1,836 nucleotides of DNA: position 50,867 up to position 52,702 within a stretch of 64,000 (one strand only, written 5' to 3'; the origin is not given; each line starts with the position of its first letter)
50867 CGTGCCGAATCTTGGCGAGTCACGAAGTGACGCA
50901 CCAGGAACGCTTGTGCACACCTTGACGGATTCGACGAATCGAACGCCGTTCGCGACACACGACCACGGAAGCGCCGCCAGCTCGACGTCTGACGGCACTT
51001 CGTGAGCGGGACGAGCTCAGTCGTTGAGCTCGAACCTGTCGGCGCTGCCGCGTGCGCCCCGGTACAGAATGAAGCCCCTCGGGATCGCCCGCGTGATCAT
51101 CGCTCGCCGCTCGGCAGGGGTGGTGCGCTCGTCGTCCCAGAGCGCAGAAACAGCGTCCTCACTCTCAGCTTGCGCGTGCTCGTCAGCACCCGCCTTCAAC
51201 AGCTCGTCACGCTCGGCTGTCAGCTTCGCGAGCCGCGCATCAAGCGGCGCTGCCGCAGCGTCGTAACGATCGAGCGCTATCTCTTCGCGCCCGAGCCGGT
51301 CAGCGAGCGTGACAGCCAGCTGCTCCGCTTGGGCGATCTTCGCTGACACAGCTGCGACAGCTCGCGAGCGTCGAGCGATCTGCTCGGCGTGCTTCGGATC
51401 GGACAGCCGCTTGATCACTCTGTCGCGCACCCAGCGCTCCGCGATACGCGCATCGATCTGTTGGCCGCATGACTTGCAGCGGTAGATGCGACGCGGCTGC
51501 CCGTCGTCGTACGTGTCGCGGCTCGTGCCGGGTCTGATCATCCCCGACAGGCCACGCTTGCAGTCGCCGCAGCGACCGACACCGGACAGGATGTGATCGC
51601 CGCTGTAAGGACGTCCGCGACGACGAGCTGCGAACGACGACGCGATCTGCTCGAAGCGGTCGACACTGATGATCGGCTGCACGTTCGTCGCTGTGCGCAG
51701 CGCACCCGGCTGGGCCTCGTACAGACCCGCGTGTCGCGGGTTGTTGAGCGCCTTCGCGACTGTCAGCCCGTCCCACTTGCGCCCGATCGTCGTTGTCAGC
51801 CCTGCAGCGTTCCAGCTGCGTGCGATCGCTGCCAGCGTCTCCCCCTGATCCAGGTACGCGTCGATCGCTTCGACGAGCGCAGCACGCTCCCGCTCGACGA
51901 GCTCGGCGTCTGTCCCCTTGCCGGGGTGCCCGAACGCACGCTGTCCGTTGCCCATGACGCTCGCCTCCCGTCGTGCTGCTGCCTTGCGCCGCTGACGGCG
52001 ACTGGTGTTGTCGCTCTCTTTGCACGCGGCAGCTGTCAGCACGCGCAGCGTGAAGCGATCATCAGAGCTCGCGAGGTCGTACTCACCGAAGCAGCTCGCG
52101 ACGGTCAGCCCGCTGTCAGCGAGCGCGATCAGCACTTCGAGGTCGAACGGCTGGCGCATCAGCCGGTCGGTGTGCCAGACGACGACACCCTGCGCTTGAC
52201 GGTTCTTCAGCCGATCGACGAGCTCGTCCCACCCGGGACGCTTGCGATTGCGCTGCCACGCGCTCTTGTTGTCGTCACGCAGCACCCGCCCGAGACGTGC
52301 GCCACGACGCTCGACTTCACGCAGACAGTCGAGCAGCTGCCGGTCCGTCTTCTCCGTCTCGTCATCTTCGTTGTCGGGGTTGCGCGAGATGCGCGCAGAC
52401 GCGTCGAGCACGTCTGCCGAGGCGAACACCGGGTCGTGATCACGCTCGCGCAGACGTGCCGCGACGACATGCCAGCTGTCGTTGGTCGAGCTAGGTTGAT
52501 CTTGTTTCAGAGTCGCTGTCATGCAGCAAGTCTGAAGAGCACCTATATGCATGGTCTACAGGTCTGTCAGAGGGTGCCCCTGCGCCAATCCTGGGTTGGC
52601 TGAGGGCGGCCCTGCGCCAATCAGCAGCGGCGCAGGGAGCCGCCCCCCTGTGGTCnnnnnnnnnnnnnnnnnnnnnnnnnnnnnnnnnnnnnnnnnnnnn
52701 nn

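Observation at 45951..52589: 6.6-kb serine-recombinase island with no recognisable replication, transfer or virion genes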

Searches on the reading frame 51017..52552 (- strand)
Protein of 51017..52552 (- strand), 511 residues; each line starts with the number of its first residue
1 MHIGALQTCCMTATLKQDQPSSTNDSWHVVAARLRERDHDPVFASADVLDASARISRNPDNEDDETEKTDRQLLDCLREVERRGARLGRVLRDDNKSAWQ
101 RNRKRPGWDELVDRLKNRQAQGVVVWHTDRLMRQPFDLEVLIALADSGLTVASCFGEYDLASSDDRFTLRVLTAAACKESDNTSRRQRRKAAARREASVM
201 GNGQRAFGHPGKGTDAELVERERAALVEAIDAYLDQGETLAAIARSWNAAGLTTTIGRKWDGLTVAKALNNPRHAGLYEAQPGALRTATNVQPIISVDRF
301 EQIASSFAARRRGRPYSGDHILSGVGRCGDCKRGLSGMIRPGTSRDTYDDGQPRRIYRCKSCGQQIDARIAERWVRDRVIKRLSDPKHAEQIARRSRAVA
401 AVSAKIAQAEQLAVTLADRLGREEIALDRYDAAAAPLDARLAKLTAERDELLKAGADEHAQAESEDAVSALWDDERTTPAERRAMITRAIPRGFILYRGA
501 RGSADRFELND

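Call 6: search_protein_families(library=pfam, proteins=[window:51017-52552:-], max_evalue=0.1)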
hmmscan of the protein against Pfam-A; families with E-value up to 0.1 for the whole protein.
window:51017-52552:- (511 aa): 4 families
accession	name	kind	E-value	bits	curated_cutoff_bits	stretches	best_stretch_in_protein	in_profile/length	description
PF00239.26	Resolvase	-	2.1e-16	60.8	23.3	1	64-196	11-141/145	Resolvase, N terminal domain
PF07508.19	Recombinase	-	4e-09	37.1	21.1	1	223-307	4-99/102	Recombinase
PF13408.12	Zn_ribbon_recom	-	0.0057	17.5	25.3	1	321-362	1-32/58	Recombinase zinc beta ribbon domain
PF25764.1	KIF21A_4th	-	0.057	13.5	33.1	1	384-463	15-92/183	KIF21A-like domain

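Call 7: search_protein_families(library=phrogs, proteins=[window:51017-52552:-], max_evalue=0.1)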
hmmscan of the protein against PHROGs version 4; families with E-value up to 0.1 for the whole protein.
window:51017-52552:- (511 aa): 3 families
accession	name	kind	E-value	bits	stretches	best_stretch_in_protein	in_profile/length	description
phrog_95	-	integration and excision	1.3e-61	210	1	53-492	94-552/651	integrase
phrog_125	-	DNA, RNA and nucleotide metabolism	6.7e-18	66.1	1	54-280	27-211/254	DNA invertase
phrog_6620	-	integration and excision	0.0082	16.7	1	102-138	102-138/201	transposase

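Call 12: find_homologous_proteins(query=window:51017-52522:-, max_evalue=1e-10)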
Query window:51017-52522:- (501 aa): 80 proteins with E <= 1e-10 among 8000 candidates.
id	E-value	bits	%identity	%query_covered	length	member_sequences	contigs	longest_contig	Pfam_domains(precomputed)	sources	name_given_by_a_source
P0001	0.0e+0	1098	100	100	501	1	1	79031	PF07508.20,PF00239.27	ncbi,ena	-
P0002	2.3e-251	853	79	100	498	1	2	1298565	PF00239.27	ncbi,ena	-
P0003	1.7e-136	474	51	96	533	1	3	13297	PF07508.20,PF00239.27,PF13408.13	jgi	jgi:site-specific DNA recombinase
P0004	1.4e-121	425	48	96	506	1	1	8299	PF00239.27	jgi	jgi:site-specific DNA recombinase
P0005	9.5e-120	419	47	96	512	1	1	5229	PF07508.20,PF00239.27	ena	-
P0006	2.0e-119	418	49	93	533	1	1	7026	PF07508.20,PF00239.27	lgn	-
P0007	6.9e-119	416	48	96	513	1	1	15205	PF07508.20,PF00239.27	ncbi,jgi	jgi:DNA invertase Pin-like site-specific DNA recombinase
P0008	1.6e-117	411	47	97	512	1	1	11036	PF07508.20,PF00239.27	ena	-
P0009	1.5e-116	408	48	97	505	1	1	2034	PF07508.20,PF00239.27,PF13408.13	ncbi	ncbi:MAG: recombinase family protein [Nocardioidaceae bacterium]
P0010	5.4e-116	406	50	94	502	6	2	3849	PF07508.20,PF00239.27,PF13408.13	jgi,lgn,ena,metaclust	jgi:site-specific DNA recombinase|metaclust:\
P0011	2.6e-115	404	49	94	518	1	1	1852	PF07508.20,PF00239.27,PF13408.13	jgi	jgi:site-specific DNA recombinase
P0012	3.4e-115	404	48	94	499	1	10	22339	PF07508.20,PF00239.27,PF13408.13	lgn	-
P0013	3.5e-115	404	47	97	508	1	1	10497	PF07508.20,PF00239.27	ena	-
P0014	5.3e-115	403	50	94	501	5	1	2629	PF07508.20,PF00239.27,PF13408.13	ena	-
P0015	1.9e-114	401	48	97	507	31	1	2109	PF07508.20,PF00239.27,PF13408.13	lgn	-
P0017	9.5e-114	399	47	94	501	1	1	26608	PF07508.20,PF00239.27,PF13408.13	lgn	-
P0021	4.7e-111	390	46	95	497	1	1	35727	PF07508.20,PF00239.27,PF13408.13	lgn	-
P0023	1.8e-108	382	47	94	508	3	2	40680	PF07508.20,PF00239.27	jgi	-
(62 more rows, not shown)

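Call 13: find_encoding_contigs(protein=P0002, flank=10000, max_places=4)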
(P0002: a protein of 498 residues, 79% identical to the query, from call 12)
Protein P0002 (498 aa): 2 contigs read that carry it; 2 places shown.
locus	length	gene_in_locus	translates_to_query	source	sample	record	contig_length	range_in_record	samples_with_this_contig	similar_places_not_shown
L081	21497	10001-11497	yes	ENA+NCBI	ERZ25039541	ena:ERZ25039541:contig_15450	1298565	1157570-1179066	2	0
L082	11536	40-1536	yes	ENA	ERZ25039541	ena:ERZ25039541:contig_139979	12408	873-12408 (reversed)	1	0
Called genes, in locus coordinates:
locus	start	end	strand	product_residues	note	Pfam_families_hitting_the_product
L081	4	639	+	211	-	-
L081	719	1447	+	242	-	PF08843:AbiEii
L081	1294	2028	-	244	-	PF00376:MerR, PF13411:MerR_1, PF09278:MerR-DNA-bind, PF07739:TipAS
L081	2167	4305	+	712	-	PF00270:DEAD, PF04851:ResIII (weak), PF00271:Helicase_C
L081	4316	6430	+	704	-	PF02897:Peptidase_S9_N, PF00326:Peptidase_S9, PF05448:AXE1 (weak)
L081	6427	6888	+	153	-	PF02566:OsmC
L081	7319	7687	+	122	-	-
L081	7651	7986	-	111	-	PF12823:DUF3817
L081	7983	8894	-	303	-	PF01904:DUF72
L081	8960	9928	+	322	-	PF06999:Suc_Fer-like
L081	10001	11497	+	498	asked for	PF00239:Resolvase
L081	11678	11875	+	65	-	-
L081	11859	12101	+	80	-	-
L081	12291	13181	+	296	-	-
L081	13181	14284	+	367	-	PF12307:DUF3631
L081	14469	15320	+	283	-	-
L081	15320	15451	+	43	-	-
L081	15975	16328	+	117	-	-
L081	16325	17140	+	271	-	-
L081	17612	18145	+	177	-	-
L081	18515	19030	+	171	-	-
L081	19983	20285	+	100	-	-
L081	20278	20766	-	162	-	PF05726:Pirin_C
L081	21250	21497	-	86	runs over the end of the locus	PF23359:Lsr2_DNA-bd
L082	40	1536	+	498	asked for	PF00239:Resolvase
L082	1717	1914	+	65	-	-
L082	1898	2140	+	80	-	-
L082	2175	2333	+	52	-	-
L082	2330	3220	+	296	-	-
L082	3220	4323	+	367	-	PF12307:DUF3631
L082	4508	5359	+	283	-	-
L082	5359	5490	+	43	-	-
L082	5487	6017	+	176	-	-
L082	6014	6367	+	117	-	-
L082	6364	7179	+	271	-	-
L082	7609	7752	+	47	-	-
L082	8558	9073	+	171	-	-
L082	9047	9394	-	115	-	-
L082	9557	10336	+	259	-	PF03372:Exo_endo_phos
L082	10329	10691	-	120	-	-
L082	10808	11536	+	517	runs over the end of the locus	-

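Call 14: find_encoding_contigs(protein=P0001, flank=10000, max_places=4)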
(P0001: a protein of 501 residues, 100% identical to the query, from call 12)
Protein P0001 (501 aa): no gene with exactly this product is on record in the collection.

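Call 18: search_protein_families(library=pfam, proteins=[L081:11678-11875:+, L081:11859-12101:+, L081:12291-13181:+, L081:13181-14284:+, L081:14469-15320:+, L082:5487-6017:+, L081:15975-16328:+, L081:16325-17140:+, L081:17612-18145:+, L081:18515-19030:+], max_evalue=0.05)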
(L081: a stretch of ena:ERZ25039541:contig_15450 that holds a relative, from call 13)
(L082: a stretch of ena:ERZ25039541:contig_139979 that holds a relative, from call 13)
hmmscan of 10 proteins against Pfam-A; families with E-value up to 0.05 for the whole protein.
L081:11678-11875:+ (65 aa): 0 families

L081:11859-12101:+ (80 aa): 0 families

L081:12291-13181:+ (296 aa): 0 families

L081:13181-14284:+ (367 aa): 2 families
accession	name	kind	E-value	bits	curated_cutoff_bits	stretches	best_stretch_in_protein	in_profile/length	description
PF12307.13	DUF3631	-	9e-47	160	24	1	178-359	2-182/182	Protein of unknown function (DUF3631)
PF11740.13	KfrA_N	-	0.043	15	26.1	0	201-270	34-99/113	Plasmid replication region DNA-binding N-term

L081:14469-15320:+ (283 aa): 2 families
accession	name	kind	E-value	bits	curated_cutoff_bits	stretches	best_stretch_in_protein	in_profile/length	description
PF01751.28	Toprim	-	0.0017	18.9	23.1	1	174-232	1-72/96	Toprim domain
PF13155.12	Toprim_2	-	0.025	15.4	22.1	1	185-257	8-87/88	Toprim-like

L082:5487-6017:+ (176 aa): 0 families

L081:15975-16328:+ (117 aa): 2 families
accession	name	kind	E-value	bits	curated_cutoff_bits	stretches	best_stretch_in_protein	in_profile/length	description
PF12728.13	HTH_17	-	0.0022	18.7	27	1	65-100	4-39/51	Helix-turn-helix domain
PF13338.12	AbiEi_4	-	0.0049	17.4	25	1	55-88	6-38/49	Transcriptional regulator, AbiEi antitoxin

L081:16325-17140:+ (271 aa): 0 families

L081:17612-18145:+ (177 aa): 0 families

L081:18515-19030:+ (171 aa): 0 families

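Call 19: search_protein_families(library=phrogs, proteins=[L081:11678-11875:+, L081:11859-12101:+, L081:12291-13181:+, L081:13181-14284:+, L081:14469-15320:+, L082:5487-6017:+, L081:15975-16328:+, L081:16325-17140:+, L081:17612-18145:+, L081:18515-19030:+], max_evalue=0.05)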
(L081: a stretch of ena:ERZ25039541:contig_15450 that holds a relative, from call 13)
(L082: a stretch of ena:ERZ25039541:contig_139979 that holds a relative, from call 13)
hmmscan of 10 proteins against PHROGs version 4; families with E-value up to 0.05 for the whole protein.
L081:11678-11875:+ (65 aa): 0 families

L081:11859-12101:+ (80 aa): 1 family
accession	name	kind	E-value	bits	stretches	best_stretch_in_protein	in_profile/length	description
phrog_15118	-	DNA, RNA and nucleotide metabolism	0.011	16.9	1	6-48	81-123/131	HTH DNA binding protein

L081:12291-13181:+ (296 aa): 1 family
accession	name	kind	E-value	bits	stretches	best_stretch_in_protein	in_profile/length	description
phrog_6247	-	DNA, RNA and nucleotide metabolism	3.1e-27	96.5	1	15-273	13-269/303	DNA topoisomerase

L081:13181-14284:+ (367 aa): 1 family
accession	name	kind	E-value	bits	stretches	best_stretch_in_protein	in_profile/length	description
phrog_21086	-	unknown function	0.0049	16.5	0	29-110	224-302/617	-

L081:14469-15320:+ (283 aa): 6 families
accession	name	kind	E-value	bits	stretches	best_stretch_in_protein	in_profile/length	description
phrog_6088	-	DNA, RNA and nucleotide metabolism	6e-19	68.9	1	8-232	5-249/772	DNA primase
phrog_239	-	DNA, RNA and nucleotide metabolism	9.4e-11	42.3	1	151-277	175-316/801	DNA primase/helicase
phrog_47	-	DNA, RNA and nucleotide metabolism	0.00016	21.3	0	171-269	231-333/947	DNA primase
phrog_849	-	DNA, RNA and nucleotide metabolism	0.0012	18.9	1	171-273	237-343/435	DNA primase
phrog_510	-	DNA, RNA and nucleotide metabolism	0.002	17.9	1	172-271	245-358/667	DNA primase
phrog_6444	-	DNA, RNA and nucleotide metabolism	0.0052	16.6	0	168-274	255-367/577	DNA primase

L082:5487-6017:+ (176 aa): 0 families

L081:15975-16328:+ (117 aa): 3 families
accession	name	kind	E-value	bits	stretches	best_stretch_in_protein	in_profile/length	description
phrog_1840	-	integration and excision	0.00035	22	1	63-98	7-43/90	excisionase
phrog_57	-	head and packaging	0.0015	19.4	1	57-103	7-56/199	terminase small subunit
phrog_22141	-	DNA, RNA and nucleotide metabolism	0.01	16.7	1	47-99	23-75/166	DNA binding protein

L081:16325-17140:+ (271 aa): 1 family
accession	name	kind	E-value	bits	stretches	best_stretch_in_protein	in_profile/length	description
phrog_2263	-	head and packaging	5.6e-08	33.1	1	26-174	249-402/551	major head protein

L081:17612-18145:+ (177 aa): 0 families

L081:18515-19030:+ (171 aa): 0 families

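Call 20: find_encoding_contigs(protein=P0003, flank=10000, max_places=3)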
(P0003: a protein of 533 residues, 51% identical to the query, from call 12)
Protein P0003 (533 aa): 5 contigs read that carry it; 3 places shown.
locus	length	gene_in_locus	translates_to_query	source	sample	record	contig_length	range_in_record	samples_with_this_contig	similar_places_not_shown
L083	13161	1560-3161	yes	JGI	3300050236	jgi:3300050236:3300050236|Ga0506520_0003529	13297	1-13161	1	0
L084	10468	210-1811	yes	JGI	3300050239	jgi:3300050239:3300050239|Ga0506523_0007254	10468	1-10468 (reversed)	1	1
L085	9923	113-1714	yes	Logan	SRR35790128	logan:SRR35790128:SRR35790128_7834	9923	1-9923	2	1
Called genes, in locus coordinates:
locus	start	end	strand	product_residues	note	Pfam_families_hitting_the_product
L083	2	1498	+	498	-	?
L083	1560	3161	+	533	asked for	PF00239:Resolvase, PF07508:Recombinase, PF13408:Zn_ribbon_recom (weak)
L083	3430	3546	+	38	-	-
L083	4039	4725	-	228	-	-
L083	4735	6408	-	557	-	PF01555:N6_N4_Mtase, PF04471:Mrr_cat (weak), PF22722:NA-iREase1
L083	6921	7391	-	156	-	-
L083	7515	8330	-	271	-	-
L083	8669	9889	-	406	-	-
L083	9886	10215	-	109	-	-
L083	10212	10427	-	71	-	-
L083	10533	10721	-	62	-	-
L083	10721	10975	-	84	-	PF13560:HTH_31, PF01381:HTH_3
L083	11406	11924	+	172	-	PF13669:Glyoxalase_4 (faint), PF00903:Glyoxalase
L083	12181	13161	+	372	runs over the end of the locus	?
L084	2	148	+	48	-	?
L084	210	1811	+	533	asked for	PF00239:Resolvase, PF07508:Recombinase, PF13408:Zn_ribbon_recom (weak)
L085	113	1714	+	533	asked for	PF00239:Resolvase, PF07508:Recombinase, PF13408:Zn_ribbon_recom (weak)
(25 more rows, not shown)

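Call 21: find_encoding_contigs(protein=P0007, flank=10000, max_places=2)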
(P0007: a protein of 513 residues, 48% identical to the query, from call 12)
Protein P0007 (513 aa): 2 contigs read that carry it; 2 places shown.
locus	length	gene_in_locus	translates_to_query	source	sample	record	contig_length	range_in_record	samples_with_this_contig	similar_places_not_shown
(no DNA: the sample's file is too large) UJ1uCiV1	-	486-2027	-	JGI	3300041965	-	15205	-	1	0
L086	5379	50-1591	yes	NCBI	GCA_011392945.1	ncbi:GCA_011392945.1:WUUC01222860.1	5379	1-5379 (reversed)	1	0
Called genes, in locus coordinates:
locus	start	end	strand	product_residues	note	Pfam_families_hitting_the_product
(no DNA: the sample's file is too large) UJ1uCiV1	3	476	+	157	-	?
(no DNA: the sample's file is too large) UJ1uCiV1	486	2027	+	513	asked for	PF00239:Resolvase, PF07508:Recombinase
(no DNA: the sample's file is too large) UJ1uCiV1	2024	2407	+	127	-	-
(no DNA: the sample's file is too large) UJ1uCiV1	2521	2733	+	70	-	-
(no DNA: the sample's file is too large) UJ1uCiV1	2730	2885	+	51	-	-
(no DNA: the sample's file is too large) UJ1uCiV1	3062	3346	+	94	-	-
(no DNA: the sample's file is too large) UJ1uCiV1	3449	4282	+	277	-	-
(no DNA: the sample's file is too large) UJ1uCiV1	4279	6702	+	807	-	-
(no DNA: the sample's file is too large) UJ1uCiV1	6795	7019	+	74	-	-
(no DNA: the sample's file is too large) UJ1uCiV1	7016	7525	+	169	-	-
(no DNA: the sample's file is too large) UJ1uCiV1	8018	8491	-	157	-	-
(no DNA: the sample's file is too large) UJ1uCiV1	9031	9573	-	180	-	PF00563:EAL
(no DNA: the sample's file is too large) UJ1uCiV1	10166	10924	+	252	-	-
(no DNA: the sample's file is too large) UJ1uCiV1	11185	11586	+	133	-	-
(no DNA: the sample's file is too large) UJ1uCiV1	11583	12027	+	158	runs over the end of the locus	PF01209:Ubie_methyltran, PF08241:Methyltransf_11, PF08242:Methyltransf_12, PF13649:Methyltransf_25, PF13847:Methyltransf_31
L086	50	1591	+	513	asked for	PF00239:Resolvase, PF07508:Recombinase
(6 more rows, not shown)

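Call 22: find_encoding_contigs(protein=P0023, flank=10000, max_places=2)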
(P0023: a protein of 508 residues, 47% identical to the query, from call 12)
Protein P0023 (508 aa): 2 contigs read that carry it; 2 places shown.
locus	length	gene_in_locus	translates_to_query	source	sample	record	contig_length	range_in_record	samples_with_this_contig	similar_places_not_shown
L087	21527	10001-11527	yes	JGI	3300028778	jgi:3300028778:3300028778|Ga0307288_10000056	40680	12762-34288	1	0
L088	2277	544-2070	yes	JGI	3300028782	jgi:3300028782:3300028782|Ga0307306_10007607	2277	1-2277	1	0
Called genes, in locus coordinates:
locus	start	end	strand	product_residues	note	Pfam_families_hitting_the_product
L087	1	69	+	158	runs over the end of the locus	-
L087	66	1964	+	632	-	-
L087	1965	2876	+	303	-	-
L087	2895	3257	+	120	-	PF23926:LtfC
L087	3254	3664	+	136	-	-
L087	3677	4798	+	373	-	-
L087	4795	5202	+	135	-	-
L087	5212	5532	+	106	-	-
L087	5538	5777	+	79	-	-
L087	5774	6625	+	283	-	PF05257:CHAP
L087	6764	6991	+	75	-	-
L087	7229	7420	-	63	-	-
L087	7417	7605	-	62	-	-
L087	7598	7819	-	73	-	-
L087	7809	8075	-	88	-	-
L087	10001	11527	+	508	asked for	PF00239:Resolvase, PF07508:Recombinase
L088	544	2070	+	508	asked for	PF00239:Resolvase, PF07508:Recombinase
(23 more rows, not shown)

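Call 25: search_protein_families(library=ncbifam, proteins=[window:51017-52522:-], max_evalue=0.1)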
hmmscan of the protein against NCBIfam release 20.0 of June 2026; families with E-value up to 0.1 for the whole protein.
window:51017-52522:- (501 aa): 5 families
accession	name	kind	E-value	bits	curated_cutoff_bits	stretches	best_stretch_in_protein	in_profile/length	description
NF041201.1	recomb_XisF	equivalog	6e-15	55.1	375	1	91-377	42-357/465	fdxN element excision recombinase XisF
NF047344.1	SCCmet_CcrA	equivalog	8.1e-07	28.5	700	1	84-328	42-278/442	cassette chromosome recombinase CcrA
NF047347.1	SCCmet_CcrC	equivalog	4.7e-06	25.4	900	1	93-266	57-236/558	cassette chromosome recombinase CcrC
NF033518.0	transpos_IS607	equivalog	0.00018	21.1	110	1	88-128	97-137/187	IS607 family transposase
NF047343.1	SCCmet_CcrB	equivalog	0.00059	18.6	900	1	92-346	58-326/542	cassette chromosome recombinase CcrB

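Call 26: find_encoding_contigs(protein=P0012, flank=10000, max_places=3)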
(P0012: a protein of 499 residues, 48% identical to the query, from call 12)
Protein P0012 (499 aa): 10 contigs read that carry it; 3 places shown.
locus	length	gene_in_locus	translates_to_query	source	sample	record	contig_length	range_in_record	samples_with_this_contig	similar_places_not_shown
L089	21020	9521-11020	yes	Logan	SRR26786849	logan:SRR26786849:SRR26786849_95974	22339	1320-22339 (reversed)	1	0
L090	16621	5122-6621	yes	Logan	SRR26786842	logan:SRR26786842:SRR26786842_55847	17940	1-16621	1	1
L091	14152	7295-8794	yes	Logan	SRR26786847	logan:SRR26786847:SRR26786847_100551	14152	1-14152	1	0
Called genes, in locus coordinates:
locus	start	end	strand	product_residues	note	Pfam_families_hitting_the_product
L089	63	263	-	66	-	-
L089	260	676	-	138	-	-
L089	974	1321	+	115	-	-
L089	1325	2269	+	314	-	-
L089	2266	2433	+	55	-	-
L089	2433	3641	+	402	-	-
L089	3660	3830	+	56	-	-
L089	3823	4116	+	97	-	-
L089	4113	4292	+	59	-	-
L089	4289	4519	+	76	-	-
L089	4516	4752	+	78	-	-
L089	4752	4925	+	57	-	-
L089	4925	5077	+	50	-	-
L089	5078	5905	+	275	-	-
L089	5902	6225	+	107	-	-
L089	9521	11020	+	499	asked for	PF00239:Resolvase, PF07508:Recombinase (weak), PF13408:Zn_ribbon_recom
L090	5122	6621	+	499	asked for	PF00239:Resolvase, PF07508:Recombinase (weak), PF13408:Zn_ribbon_recom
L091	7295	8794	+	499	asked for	PF00239:Resolvase, PF07508:Recombinase (weak), PF13408:Zn_ribbon_recom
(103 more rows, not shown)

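Call 27: find_encoding_contigs(protein=P0017, flank=10000, max_places=2)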
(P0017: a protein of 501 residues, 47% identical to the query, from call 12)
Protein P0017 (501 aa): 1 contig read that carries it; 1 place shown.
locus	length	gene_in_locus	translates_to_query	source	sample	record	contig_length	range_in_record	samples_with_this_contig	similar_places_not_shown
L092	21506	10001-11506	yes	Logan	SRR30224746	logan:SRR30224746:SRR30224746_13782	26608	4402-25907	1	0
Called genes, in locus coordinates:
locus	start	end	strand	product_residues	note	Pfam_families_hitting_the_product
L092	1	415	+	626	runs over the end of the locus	PF13385:Laminin_G_3 (weak)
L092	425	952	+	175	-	-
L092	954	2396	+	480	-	-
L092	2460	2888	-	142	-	-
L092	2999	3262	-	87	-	-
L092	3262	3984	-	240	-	-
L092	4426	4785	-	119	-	-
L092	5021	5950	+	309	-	-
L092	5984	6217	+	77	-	-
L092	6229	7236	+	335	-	PF00150:Cellulase, PF11790:Glyco_hydro_cc (weak)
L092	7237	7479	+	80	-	-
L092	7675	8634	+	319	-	-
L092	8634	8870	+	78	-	-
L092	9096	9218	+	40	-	-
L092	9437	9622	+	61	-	-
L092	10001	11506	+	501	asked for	PF00239:Resolvase, PF07508:Recombinase (weak), PF13408:Zn_ribbon_recom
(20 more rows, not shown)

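Call 28: find_encoding_contigs(protein=P0021, flank=10000, max_places=2)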
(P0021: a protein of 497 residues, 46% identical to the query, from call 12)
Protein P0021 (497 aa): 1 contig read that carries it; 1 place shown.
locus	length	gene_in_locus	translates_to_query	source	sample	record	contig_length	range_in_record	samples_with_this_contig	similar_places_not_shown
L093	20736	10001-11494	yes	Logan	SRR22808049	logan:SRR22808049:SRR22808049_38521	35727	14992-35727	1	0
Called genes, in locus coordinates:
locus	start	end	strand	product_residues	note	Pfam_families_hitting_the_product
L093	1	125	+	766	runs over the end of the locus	-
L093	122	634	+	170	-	-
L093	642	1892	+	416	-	-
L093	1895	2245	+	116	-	-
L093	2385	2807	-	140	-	-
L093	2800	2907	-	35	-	-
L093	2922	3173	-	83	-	-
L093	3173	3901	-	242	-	-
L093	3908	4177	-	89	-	-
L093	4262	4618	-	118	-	-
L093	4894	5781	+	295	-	-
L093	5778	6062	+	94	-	-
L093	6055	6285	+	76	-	-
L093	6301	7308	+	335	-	PF00150:Cellulase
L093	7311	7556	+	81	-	-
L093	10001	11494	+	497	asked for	PF00239:Resolvase, PF07508:Recombinase (weak), PF13408:Zn_ribbon_recom (weak)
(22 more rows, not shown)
